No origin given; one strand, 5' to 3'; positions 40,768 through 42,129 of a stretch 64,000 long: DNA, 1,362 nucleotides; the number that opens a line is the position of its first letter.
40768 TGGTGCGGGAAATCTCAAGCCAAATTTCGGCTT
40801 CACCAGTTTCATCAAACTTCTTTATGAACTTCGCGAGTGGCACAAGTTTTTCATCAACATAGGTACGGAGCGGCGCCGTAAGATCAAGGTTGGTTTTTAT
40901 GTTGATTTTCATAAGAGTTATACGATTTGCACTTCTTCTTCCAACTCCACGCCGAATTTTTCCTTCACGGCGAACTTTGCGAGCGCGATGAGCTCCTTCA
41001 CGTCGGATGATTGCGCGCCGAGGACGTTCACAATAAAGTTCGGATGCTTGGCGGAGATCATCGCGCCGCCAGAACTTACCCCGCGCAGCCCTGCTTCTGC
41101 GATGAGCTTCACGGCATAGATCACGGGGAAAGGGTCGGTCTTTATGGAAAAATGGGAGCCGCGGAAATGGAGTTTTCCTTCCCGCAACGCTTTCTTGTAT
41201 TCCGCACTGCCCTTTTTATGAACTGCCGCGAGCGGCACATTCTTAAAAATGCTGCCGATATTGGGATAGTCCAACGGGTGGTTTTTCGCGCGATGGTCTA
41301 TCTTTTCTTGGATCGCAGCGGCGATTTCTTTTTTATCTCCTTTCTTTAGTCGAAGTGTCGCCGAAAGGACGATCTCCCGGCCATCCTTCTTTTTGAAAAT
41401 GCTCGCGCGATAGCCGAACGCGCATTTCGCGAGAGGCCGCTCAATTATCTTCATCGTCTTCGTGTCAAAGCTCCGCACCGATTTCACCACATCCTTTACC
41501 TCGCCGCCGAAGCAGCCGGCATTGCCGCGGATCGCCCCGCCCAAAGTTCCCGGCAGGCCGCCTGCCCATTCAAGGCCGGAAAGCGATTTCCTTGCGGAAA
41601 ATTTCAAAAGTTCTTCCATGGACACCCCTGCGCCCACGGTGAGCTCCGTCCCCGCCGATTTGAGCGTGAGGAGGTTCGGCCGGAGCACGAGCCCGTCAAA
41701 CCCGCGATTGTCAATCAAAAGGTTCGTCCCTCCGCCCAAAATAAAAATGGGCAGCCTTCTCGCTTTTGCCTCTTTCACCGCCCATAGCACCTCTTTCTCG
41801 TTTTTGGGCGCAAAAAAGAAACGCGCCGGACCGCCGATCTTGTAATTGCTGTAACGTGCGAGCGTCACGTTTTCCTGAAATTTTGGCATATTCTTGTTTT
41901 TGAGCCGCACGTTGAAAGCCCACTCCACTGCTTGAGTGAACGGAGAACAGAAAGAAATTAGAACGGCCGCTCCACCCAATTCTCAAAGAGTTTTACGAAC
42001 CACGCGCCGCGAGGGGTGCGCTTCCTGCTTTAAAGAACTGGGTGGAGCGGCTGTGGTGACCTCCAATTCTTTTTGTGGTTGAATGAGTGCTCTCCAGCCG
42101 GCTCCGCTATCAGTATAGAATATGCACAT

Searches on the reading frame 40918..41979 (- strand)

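Call 91: search_protein_families(library=pfam, proteins=[window:40918-41979:-], max_evalue=0.001)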
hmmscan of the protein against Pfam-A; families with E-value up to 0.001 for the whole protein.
window:40918-41979:- (353 aa): 2 families
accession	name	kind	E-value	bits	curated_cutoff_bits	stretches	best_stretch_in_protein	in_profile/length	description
PF02873.21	MurB_C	-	6.1e-27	94.2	27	1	218-353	1-99/99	UDP-N-acetylenolpyruvoylglucosamine reductase, C-terminal domain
PF01565.28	FAD_binding_4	-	1.1e-19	71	26.4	1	54-172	3-130/139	FAD binding domain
